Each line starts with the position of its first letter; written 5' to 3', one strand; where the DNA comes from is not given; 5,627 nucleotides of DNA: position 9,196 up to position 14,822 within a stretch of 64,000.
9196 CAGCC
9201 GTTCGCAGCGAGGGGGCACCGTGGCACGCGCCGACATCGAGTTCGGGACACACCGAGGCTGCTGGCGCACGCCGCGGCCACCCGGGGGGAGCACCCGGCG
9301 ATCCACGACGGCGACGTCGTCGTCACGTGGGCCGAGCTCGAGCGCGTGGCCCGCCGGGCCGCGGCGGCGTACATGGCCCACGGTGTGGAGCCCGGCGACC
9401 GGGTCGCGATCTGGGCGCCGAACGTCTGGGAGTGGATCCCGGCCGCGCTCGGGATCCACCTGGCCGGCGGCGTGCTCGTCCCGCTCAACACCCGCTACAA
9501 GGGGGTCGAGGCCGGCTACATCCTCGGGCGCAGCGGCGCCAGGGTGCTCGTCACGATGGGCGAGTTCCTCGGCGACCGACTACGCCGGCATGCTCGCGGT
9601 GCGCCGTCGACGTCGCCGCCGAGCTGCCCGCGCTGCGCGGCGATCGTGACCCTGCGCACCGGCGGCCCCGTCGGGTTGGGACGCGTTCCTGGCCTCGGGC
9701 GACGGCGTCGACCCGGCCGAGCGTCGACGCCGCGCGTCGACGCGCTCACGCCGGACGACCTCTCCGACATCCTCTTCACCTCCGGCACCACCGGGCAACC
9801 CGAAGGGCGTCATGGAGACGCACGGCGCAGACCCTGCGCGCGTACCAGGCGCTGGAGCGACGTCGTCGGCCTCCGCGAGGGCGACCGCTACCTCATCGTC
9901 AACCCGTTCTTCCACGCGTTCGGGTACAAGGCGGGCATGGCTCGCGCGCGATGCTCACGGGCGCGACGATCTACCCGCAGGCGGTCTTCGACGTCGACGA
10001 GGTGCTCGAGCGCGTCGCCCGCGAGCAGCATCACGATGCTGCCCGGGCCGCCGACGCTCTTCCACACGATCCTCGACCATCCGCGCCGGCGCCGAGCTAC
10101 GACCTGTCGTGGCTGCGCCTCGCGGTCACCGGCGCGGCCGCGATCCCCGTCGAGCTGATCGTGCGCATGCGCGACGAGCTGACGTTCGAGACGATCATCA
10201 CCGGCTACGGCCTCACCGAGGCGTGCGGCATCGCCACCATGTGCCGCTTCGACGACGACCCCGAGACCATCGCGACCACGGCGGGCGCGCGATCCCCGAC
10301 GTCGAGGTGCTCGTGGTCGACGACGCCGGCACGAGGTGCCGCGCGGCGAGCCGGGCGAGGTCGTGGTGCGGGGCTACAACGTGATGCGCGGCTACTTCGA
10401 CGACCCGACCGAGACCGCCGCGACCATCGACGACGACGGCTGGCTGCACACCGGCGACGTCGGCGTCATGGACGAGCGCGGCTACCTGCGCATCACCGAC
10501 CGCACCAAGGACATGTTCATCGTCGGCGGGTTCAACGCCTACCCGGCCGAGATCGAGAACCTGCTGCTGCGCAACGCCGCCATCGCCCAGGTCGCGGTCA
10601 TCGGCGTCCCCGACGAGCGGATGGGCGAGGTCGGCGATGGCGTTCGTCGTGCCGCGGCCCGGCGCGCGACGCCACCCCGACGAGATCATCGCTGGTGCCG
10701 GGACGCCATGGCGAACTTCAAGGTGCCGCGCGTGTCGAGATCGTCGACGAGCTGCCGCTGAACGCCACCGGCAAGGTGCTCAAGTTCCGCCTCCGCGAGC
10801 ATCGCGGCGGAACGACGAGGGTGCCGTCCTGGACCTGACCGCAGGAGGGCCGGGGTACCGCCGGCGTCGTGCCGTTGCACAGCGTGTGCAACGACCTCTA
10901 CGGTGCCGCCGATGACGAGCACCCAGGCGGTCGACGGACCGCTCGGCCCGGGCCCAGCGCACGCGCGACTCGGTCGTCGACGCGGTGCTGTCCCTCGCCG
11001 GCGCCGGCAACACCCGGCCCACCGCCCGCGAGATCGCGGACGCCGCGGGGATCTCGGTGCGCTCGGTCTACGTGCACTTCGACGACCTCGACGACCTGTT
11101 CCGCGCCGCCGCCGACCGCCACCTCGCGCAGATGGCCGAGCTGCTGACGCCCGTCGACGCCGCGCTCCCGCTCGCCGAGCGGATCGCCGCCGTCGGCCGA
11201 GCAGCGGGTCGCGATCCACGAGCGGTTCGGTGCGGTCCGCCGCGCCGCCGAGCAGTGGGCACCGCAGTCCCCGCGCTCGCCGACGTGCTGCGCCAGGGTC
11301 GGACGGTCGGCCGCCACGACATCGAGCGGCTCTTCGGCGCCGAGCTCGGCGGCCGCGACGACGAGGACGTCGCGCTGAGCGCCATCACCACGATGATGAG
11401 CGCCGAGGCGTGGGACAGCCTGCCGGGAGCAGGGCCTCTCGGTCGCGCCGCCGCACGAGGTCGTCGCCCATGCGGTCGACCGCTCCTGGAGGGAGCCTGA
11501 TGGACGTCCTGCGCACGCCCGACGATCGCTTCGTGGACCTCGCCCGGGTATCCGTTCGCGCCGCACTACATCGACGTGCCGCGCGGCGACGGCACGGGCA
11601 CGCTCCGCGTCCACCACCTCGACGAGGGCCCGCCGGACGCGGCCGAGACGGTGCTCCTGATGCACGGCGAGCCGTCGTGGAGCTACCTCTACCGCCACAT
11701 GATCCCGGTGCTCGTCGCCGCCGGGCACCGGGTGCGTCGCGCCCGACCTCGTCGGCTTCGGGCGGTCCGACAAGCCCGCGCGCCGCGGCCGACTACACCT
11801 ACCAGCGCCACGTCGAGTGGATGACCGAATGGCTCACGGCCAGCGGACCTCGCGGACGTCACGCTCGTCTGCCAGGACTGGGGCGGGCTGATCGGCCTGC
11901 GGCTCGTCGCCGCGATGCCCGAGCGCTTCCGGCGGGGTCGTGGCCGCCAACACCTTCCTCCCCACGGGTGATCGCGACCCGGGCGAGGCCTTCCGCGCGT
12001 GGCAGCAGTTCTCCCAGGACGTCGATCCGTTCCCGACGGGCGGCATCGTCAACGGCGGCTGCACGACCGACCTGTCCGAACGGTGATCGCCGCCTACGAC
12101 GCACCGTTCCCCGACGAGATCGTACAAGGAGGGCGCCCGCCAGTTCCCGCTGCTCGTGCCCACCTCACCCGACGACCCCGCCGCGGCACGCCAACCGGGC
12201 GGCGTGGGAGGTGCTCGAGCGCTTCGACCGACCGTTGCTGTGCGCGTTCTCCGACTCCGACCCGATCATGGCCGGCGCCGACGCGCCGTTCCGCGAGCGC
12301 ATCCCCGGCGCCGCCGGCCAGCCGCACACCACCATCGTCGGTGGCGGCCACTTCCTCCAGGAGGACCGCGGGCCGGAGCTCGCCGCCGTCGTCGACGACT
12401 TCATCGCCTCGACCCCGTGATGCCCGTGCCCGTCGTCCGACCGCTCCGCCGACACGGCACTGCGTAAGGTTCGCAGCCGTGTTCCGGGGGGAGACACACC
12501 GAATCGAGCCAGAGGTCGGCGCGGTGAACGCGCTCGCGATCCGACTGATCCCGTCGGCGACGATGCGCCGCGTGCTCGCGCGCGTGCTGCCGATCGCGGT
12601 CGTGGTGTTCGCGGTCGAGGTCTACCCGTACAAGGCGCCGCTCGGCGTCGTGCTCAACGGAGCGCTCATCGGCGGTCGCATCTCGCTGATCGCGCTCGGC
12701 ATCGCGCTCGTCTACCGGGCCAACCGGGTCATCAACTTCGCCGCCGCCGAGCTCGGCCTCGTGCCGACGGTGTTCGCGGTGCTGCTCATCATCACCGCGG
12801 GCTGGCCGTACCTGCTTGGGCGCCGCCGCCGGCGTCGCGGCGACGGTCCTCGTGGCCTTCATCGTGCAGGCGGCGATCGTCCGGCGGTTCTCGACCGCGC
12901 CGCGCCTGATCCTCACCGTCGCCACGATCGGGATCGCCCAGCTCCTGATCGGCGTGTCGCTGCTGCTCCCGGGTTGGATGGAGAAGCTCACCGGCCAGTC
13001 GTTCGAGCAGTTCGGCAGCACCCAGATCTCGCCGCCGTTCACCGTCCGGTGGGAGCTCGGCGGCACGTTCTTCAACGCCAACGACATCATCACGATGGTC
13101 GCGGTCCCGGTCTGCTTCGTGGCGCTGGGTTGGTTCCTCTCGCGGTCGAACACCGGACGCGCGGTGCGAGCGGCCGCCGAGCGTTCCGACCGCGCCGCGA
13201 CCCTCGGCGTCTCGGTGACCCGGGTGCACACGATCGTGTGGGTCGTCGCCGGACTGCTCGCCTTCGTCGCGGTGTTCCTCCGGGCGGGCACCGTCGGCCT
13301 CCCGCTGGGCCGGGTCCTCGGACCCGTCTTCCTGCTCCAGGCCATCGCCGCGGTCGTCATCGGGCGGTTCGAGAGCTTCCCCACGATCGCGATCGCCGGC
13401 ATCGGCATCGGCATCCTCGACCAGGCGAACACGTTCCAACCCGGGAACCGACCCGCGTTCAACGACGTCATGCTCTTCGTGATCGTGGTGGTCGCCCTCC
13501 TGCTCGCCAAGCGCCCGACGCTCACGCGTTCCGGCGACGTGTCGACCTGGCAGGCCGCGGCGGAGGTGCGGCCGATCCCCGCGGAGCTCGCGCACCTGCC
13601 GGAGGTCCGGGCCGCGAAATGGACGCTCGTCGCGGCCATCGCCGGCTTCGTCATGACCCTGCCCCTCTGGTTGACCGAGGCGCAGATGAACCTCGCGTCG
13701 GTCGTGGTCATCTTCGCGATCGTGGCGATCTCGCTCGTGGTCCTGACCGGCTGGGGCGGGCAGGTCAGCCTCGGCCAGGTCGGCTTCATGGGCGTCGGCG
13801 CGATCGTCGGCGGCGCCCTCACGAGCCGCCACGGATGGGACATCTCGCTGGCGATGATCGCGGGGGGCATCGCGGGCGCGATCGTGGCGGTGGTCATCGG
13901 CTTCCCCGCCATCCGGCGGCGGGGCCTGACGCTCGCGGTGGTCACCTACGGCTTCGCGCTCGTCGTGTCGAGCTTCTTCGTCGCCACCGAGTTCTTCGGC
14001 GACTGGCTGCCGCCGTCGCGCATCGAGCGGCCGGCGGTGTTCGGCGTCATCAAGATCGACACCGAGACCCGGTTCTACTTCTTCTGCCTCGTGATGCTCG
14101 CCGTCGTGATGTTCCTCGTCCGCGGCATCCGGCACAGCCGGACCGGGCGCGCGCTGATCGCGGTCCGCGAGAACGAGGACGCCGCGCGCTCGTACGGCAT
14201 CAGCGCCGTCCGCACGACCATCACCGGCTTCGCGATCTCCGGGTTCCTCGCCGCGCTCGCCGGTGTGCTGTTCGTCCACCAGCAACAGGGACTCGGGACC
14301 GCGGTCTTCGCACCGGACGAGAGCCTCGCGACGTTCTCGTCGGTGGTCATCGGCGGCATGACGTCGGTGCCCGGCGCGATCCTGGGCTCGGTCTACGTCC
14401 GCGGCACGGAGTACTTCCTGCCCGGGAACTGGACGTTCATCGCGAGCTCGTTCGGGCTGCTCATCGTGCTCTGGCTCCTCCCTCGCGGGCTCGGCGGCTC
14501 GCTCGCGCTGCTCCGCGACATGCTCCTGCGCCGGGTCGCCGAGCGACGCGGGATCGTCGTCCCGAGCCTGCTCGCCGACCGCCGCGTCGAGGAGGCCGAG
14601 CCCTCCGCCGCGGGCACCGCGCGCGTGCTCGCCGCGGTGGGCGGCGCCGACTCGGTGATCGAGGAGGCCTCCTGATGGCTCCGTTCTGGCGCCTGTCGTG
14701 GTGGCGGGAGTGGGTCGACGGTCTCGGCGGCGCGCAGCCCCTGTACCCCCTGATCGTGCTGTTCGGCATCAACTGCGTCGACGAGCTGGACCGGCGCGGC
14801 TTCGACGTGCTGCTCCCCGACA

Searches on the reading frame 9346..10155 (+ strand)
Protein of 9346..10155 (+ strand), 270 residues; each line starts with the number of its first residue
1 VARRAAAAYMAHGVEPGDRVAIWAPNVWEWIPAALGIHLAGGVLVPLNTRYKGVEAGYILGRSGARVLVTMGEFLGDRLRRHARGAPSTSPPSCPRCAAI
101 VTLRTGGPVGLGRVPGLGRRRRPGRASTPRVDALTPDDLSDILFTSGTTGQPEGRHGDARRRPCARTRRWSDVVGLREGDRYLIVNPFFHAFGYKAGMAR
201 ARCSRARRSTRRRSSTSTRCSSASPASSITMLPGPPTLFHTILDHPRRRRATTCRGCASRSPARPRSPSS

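Call 33: search_protein_families(library=pfam, proteins=[window:9346-10155:+], max_evalue=0.001)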
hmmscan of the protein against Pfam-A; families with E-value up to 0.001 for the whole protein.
window:9346-10155:+ (270 aa): 1 family
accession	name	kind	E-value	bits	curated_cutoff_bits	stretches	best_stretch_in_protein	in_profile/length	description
PF00501.34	AMP-binding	-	2.8e-35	122.3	29.9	1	2-249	31-277/384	AMP-binding enzyme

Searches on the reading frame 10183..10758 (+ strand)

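Call 50: search_protein_families(library=pfam, proteins=[window:10183-10758:+], max_evalue=0.001)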
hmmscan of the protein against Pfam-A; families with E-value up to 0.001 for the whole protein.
window:10183-10758:+ (192 aa): 2 families
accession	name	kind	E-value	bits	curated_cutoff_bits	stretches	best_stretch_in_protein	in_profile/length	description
PF13193.12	AMP-binding_C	-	3.2e-06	28.4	24.5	1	123-183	1-61/76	AMP-binding enzyme C-terminal domain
PF00501.34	AMP-binding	-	8.4e-05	22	29.9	1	50-72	362-384/384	AMP-binding enzyme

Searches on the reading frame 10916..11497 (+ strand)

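Call 50: search_protein_families(library=pfam, proteins=[window:10916-11497:+], max_evalue=0.001)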
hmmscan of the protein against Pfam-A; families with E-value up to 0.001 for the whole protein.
window:10916-11497:+ (194 aa): 1 family
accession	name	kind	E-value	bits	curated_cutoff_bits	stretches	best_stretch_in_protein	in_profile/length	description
PF00440.29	TetR_N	-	7.7e-07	29.2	24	1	36-65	18-47/47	Bacterial regulatory proteins, tetR family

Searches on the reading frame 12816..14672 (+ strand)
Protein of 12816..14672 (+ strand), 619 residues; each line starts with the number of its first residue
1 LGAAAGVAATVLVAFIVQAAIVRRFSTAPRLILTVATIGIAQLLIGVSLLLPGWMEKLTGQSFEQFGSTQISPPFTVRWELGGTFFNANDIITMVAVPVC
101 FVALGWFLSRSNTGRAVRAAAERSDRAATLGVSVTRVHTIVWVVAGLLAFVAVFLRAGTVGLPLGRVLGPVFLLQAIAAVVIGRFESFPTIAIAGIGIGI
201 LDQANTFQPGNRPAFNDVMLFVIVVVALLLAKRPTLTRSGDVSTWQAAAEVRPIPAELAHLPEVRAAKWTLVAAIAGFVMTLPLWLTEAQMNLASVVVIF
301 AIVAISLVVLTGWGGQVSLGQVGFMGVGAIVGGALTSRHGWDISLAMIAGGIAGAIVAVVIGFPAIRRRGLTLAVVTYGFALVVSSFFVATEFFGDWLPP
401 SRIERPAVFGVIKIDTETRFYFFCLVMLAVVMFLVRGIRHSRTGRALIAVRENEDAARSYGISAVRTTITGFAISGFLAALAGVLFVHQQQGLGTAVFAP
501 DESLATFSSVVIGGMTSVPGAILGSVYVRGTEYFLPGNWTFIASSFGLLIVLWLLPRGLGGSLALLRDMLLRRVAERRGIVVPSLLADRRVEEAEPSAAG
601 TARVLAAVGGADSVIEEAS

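Call 33: search_protein_families(library=pfam, proteins=[window:12816-14672:+], max_evalue=0.001)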
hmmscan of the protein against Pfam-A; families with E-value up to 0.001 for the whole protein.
window:12816-14672:+ (619 aa): 1 family
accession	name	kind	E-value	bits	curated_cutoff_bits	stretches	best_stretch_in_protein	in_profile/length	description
PF02653.21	BPD_transp_2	-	1.8e-49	168.8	26.8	2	292-529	4-240/269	Branched-chain amino acid transport system / permease component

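Call 42: find_related_loci(query=window:12816-14672:+, collection=metagenome_contigs, flank=10000)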
Query window:12816-14672:+ (619 aa) in metagenome_contigs; peptide patterns used: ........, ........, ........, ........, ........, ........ (x = any residue, [..] = any of these).
99 stretches matched a pattern; 1 encode a relative of the query (tblastn E <= 1e-3); 1 distinct loci.
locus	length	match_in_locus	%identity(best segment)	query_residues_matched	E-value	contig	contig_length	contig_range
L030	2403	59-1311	33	104-550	9e-28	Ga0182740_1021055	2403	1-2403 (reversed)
